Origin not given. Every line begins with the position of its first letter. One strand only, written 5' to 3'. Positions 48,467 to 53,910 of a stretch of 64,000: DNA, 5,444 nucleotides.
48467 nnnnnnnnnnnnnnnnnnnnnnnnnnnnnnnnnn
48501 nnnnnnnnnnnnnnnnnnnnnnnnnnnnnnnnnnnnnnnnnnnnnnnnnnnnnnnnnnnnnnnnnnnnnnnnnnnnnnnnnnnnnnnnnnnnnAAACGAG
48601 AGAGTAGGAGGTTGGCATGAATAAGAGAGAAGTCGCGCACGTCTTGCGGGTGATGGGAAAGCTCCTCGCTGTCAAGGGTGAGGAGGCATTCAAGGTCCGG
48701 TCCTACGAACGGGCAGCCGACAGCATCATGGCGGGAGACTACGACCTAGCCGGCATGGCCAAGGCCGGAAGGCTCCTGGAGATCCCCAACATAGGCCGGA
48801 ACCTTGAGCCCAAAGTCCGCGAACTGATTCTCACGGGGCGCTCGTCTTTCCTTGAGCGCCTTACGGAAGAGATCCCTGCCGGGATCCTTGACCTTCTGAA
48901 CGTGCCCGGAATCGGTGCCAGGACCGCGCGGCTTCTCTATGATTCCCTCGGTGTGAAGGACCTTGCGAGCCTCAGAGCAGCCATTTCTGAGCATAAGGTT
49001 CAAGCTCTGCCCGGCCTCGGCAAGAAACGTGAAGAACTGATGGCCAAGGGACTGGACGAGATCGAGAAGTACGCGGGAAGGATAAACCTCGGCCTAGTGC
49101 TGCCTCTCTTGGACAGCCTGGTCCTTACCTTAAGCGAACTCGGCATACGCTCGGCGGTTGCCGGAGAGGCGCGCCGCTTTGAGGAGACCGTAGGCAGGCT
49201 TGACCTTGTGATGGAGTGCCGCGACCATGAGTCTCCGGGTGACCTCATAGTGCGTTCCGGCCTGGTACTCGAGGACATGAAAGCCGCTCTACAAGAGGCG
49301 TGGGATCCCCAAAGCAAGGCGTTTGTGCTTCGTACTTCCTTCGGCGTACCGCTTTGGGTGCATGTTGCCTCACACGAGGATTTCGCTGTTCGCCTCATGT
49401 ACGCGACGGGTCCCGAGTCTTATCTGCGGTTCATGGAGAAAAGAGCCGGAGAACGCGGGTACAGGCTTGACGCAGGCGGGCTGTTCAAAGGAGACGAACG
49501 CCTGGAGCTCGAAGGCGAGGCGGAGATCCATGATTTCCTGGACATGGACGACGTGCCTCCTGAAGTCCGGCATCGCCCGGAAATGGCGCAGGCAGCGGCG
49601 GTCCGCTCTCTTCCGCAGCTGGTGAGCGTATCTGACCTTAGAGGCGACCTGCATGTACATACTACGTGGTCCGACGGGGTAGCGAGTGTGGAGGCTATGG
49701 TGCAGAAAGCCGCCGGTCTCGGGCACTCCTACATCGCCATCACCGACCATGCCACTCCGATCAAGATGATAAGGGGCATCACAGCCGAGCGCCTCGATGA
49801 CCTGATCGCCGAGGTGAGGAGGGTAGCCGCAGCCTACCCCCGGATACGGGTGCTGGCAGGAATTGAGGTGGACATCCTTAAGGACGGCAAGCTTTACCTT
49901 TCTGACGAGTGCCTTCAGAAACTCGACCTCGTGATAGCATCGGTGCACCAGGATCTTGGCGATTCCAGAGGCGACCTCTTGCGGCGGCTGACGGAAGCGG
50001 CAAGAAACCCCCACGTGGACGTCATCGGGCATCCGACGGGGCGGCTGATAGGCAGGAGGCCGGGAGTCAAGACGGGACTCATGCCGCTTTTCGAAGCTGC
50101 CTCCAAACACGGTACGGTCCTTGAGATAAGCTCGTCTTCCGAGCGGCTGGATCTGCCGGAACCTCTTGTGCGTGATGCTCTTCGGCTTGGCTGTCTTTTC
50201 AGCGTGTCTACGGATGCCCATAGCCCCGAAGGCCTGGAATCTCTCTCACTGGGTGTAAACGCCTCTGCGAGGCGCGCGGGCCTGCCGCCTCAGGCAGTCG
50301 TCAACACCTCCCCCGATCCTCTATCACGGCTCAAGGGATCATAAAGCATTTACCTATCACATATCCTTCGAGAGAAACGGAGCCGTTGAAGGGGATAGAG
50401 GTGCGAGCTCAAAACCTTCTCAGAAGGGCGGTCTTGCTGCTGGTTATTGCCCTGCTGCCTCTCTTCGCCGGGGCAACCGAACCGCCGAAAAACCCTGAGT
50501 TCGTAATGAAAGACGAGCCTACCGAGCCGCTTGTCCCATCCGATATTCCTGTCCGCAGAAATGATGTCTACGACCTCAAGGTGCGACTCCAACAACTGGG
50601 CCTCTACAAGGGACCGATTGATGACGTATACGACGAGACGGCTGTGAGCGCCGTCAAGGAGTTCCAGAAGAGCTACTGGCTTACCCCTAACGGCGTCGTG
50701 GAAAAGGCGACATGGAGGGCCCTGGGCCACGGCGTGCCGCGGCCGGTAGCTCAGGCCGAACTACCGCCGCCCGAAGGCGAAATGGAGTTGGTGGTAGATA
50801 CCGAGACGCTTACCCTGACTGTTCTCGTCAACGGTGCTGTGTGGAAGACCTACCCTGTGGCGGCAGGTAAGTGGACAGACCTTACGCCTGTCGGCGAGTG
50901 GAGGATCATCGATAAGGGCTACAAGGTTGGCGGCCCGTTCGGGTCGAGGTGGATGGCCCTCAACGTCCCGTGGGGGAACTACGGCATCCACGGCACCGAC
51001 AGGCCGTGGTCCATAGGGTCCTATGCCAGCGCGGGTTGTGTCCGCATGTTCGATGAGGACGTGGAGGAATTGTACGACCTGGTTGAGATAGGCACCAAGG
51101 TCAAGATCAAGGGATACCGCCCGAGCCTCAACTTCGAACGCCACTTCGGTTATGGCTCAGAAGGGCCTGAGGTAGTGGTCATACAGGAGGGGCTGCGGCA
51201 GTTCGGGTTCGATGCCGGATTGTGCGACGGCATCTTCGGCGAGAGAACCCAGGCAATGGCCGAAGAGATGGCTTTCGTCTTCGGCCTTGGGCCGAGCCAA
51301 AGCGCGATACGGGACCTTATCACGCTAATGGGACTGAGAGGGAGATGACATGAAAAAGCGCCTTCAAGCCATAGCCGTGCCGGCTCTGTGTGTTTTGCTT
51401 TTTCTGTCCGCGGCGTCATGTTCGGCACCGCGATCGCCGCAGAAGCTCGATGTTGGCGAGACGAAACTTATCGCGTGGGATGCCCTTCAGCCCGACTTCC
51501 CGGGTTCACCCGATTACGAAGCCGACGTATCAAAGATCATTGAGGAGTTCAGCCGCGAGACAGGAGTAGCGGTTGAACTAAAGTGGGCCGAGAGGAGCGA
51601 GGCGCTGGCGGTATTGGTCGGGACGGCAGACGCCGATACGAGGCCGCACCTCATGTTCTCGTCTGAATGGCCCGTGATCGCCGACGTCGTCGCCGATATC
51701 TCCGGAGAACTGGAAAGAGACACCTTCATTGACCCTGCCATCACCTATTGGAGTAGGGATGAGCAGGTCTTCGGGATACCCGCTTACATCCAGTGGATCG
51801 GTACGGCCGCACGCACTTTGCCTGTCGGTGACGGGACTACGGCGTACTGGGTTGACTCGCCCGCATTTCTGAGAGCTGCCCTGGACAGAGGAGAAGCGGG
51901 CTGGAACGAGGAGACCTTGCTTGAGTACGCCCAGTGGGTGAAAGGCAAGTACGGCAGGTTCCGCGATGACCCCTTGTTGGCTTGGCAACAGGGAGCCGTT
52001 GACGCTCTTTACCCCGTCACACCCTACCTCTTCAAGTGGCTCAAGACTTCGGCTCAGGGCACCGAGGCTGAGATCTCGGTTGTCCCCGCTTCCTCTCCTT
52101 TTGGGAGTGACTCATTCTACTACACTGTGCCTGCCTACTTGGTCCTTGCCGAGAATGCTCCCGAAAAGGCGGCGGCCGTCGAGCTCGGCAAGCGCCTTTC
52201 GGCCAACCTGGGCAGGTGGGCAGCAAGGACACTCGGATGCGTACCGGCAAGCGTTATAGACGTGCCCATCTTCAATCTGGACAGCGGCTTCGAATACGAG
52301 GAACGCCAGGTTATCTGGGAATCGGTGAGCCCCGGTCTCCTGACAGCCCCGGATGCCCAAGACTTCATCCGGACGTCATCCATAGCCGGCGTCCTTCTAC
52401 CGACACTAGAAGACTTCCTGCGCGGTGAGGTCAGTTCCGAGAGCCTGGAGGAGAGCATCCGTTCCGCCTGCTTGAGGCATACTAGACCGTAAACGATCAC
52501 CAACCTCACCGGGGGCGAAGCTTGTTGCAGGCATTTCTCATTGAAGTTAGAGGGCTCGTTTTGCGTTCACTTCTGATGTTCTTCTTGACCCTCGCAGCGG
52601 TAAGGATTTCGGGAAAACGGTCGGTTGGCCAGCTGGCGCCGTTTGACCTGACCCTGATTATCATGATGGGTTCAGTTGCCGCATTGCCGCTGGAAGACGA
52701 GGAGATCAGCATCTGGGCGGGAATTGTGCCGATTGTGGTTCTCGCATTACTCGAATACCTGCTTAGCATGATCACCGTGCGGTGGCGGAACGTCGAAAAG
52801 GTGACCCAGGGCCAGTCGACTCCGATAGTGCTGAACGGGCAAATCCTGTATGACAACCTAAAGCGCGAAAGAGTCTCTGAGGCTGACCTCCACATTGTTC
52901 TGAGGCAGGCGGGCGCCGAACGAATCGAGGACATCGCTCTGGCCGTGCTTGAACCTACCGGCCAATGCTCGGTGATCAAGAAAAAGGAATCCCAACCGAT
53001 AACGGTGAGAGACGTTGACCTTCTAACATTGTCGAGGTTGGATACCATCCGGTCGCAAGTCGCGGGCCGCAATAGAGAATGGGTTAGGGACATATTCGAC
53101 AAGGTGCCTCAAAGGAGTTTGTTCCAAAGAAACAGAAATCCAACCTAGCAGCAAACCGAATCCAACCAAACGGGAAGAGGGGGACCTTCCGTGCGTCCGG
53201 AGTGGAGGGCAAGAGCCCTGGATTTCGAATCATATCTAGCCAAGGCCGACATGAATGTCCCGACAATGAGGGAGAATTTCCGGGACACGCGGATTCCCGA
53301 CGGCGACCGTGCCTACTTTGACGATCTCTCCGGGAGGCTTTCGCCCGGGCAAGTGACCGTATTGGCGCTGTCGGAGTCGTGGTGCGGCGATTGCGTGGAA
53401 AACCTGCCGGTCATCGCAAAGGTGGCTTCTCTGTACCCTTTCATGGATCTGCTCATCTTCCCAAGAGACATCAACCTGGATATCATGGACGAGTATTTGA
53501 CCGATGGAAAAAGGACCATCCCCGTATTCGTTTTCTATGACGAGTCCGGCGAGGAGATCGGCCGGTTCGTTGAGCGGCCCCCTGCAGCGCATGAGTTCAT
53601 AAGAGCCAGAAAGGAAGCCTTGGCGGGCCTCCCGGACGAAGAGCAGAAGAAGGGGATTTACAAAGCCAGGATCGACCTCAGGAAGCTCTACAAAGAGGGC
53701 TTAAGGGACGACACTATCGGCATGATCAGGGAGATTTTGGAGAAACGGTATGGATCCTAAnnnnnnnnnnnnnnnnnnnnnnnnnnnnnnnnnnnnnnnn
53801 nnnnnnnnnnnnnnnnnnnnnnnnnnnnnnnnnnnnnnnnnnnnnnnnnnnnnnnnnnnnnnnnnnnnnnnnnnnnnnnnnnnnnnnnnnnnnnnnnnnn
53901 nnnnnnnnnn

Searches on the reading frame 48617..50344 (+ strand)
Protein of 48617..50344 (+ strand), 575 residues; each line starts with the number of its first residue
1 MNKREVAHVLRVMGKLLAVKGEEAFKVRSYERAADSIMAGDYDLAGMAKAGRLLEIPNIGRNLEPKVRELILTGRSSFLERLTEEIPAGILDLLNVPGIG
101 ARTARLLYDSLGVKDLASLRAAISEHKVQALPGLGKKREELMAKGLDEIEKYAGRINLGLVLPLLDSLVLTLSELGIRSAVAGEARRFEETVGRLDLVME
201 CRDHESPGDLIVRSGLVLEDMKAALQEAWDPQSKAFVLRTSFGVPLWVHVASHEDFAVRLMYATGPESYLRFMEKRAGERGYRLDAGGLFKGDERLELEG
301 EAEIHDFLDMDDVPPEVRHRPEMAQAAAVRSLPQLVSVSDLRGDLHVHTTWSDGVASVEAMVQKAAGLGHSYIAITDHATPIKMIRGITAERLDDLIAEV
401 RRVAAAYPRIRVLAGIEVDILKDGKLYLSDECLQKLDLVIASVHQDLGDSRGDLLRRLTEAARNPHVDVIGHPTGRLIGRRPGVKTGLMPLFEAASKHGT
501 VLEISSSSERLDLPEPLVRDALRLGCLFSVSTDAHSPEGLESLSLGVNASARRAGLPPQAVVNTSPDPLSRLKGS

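Call 51: search_protein_families(library=pfam, proteins=[window:48617-50344:+], max_evalue=0.000001)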
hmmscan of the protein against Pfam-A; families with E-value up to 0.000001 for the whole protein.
window:48617-50344:+ (575 aa): 4 families
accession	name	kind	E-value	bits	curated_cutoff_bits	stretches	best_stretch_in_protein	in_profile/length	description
PF02811.25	PHP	-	1.5e-14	55.1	26.4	1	344-506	1-163/164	PHP domain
PF14716.13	HHH_8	-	1.8e-13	51.1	30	1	1-75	1-72/73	Helix-hairpin-helix domain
PF14791.11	DNA_pol_B_thumb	-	1.3e-11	44.6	25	1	260-318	2-62/63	DNA polymerase beta thumb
PF14520.12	HHH_5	-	2.2e-10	41.3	27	1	91-146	2-55/57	Helix-hairpin-helix domain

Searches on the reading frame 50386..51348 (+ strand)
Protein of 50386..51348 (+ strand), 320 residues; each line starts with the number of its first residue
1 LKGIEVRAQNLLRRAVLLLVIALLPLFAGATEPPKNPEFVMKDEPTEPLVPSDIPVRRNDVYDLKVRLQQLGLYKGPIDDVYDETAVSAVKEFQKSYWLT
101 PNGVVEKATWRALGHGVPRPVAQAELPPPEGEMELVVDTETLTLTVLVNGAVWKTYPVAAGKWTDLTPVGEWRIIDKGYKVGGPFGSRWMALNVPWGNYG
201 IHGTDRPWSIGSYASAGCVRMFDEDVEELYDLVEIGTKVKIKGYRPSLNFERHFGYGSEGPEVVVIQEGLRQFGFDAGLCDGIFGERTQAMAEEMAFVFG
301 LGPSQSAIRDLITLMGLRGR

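Call 51: search_protein_families(library=pfam, proteins=[window:50386-51348:+], max_evalue=0.000001)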
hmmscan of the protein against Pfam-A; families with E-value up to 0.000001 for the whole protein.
window:50386-51348:+ (320 aa): 2 families
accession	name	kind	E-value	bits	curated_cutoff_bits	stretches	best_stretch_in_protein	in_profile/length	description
PF01471.23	PG_binding_1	-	7.3e-22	77.7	23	1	57-113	1-57/57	Putative peptidoglycan binding domain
PF03734.19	YkuD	-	6.9e-21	75.8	23.4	1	135-241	4-146/146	L,D-transpeptidase catalytic domain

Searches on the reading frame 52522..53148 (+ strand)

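Call 101: search_protein_families(library=pfam, proteins=[window:52522-53148:+], max_evalue=0.00001)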
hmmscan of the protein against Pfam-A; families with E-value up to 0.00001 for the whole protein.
window:52522-53148:+ (208 aa): 1 family
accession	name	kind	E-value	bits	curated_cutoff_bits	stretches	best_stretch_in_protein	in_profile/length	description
PF04239.17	DUF421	-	3.9e-19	68.8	23.6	1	87-162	2-77/129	YetF C-terminal domain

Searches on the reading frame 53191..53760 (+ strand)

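Call 101: search_protein_families(library=pfam, proteins=[window:53191-53760:+], max_evalue=0.00001)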
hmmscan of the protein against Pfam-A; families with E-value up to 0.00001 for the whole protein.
window:53191-53760:+ (189 aa): 1 family
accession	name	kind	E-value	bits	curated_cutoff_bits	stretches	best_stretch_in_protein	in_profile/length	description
PF14595.12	Thioredoxin_9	-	2.4e-31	108.8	25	1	10-138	2-126/129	Thioredoxin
